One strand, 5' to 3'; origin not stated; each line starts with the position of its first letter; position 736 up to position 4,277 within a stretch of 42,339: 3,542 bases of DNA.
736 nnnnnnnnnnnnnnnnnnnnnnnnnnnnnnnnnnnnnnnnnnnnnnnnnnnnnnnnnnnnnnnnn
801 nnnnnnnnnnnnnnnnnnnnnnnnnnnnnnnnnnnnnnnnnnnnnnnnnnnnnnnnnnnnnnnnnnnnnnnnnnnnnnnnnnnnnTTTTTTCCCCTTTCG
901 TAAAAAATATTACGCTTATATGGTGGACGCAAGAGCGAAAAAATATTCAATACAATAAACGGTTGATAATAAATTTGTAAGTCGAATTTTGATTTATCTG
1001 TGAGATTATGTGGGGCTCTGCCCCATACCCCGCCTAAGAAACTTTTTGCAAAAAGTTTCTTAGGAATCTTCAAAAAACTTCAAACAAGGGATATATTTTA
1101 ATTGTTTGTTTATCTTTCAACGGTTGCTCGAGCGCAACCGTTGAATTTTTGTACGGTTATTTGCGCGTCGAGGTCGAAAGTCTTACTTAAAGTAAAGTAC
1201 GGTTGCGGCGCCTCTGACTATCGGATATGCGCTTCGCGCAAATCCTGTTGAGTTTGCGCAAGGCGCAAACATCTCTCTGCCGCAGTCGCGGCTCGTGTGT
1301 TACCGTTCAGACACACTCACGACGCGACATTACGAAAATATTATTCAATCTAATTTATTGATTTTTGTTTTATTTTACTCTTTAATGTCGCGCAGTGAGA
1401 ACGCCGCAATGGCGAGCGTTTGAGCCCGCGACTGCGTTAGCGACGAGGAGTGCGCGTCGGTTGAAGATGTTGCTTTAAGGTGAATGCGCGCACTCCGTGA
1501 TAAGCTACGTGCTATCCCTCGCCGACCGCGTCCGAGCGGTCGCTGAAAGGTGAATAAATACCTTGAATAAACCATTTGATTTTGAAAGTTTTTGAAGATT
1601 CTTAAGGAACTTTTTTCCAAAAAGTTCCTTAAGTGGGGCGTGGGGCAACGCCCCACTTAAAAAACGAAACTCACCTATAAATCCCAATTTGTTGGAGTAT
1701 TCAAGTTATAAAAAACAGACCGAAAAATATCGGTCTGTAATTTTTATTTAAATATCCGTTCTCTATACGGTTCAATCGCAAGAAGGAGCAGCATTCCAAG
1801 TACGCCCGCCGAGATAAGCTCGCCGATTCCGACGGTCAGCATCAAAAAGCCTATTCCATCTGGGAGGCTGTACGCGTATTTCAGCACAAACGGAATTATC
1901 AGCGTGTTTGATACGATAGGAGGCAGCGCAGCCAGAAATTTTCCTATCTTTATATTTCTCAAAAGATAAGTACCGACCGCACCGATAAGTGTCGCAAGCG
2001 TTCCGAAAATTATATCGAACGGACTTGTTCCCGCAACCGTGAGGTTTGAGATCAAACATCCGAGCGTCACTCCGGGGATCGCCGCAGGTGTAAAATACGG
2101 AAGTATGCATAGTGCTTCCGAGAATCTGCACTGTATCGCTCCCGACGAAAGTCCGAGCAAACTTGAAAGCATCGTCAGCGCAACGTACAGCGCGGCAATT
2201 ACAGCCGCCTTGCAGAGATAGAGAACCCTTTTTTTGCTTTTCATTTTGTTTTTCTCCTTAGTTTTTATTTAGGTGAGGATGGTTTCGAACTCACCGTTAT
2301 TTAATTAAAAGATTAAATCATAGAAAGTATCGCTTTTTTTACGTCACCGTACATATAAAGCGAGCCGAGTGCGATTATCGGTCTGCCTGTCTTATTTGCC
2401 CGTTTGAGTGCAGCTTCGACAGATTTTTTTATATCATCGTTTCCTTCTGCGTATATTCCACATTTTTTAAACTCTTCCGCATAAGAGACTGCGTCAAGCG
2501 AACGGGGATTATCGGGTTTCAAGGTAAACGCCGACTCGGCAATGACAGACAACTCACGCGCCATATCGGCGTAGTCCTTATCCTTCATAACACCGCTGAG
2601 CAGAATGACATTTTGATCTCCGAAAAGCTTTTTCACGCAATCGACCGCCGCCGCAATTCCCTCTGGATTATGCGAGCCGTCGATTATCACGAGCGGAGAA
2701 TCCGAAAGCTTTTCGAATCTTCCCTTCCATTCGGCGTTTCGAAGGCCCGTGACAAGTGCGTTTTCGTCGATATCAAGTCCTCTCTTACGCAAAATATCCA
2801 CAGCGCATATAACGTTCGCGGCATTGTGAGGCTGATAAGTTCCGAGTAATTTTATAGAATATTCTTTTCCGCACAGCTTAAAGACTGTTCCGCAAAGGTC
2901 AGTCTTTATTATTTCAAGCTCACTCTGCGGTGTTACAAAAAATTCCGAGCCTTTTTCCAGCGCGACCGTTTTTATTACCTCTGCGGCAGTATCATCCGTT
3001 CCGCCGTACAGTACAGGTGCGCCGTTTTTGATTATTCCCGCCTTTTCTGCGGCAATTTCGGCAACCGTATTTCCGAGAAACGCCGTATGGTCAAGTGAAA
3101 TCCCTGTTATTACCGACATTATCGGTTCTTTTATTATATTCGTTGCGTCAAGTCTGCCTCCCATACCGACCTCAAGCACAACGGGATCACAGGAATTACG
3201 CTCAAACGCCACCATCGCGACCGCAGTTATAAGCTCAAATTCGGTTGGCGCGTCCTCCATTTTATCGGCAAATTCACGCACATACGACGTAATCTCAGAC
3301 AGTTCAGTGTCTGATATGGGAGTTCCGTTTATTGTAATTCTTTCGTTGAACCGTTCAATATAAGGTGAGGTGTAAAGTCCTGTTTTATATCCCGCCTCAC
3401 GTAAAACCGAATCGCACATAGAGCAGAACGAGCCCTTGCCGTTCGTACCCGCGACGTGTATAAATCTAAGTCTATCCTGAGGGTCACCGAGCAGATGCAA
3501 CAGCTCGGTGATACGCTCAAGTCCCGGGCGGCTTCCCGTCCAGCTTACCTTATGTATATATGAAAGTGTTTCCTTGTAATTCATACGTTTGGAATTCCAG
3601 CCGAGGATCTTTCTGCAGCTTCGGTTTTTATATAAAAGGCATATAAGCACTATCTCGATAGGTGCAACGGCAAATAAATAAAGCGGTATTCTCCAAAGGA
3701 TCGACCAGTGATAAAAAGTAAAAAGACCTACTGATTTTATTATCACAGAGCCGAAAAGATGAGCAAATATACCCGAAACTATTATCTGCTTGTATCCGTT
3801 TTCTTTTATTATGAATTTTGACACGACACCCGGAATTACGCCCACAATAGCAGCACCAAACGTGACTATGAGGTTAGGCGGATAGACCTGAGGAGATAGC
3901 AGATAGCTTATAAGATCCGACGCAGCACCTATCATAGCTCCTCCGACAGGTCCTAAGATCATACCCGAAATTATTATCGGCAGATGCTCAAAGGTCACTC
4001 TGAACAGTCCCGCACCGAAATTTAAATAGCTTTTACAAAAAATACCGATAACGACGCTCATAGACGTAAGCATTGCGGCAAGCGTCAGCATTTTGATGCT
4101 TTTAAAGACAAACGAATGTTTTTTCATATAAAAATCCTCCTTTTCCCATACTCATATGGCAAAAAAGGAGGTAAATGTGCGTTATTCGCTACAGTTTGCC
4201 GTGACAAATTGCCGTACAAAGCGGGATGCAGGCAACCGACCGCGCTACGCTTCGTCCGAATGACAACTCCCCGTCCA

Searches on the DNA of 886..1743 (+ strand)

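Call 47: search_rna_families(source=window, start=886, end=1743, threshold=evalue, max_evalue=1)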
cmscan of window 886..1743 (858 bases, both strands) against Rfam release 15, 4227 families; matches with E-value up to 1: 6.
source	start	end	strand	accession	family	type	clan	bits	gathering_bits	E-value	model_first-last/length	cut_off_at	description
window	1709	1743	-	RF02631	Hrs13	Gene; sRNA;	-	20.5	52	0.018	48-82/82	5'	Hfq-regulated sRNA 13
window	1601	1633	+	RF03912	mir-4659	Gene; miRNA;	-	18.7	92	0.92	21-53/73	no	mir-4659 microRNA precursor family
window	1601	1633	-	RF03912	mir-4659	Gene; miRNA;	-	18.6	92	0.99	21-53/73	no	mir-4659 microRNA precursor family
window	1262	1457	-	RF04139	MIR841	Gene; miRNA;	-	18.1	200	0.57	1-212/212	no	MIR841 microRNA precursor family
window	1626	1743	-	RF02760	sR035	Gene; sRNA;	-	13.5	233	0.47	1-206/206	no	sR035 sRNA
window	1007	1124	-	RF01849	alpha_tmRNA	Gene;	CL00001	10.6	50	0.58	1-355/355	no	Alphaproteobacteria transfer-messenger RNA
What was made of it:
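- On Known structured RNA family (Rfam): At E<=1 on 886-1743 only sub-threshold hits appeared, far below each family's gathering score (call 47).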

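Call 55: search_dna_similar(query=window:977-1699:+, collection=plasmids, mode=distant, max_rows=10)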
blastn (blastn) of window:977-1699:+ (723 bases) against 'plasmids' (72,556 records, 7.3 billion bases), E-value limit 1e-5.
No match.

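Call 56: search_dna_similar(query=window:977-1699:+, collection=phages, mode=distant, max_rows=10)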
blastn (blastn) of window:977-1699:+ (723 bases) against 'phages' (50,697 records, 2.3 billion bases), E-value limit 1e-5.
No match.
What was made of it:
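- Tried and rejected: BLAST of copy B against plasmids and phages gave no match (calls 55, 56).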

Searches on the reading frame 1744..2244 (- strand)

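Call 40: search_protein_families(library=pfam, proteins=[window:1744-2244:-], max_evalue=0.00001)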
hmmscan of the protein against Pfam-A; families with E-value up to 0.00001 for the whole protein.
window:1744-2244:- (166 aa): 1 family
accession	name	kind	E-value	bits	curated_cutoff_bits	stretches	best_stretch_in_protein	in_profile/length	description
PF06177.16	QueT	-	1e-44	152.7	33.7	1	10-158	1-140/141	QueT transporter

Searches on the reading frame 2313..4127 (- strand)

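Call 40: search_protein_families(library=pfam, proteins=[window:2313-4127:-], max_evalue=0.00001)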
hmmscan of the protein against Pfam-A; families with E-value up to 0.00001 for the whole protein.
window:2313-4127:- (604 aa): 4 families
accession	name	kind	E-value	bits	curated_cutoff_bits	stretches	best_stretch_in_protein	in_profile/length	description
PF02875.26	Mur_ligase_C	-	2.7e-15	57.8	28.4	1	469-589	1-126/127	Mur ligase, glutamate ligase domain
PF12822.12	ECF_trnsprt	-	6e-11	43.1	30.7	1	12-145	1-146/169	ECF transporter, substrate-specific component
PF08245.18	Mur_ligase_M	-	2.5e-10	41.1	24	1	225-442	1-199/200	Mur ligase middle domain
PF07155.17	ECF-ribofla_trS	-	6.7e-07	29.9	26.7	1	10-137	3-131/172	ECF-type riboflavin transporter, S component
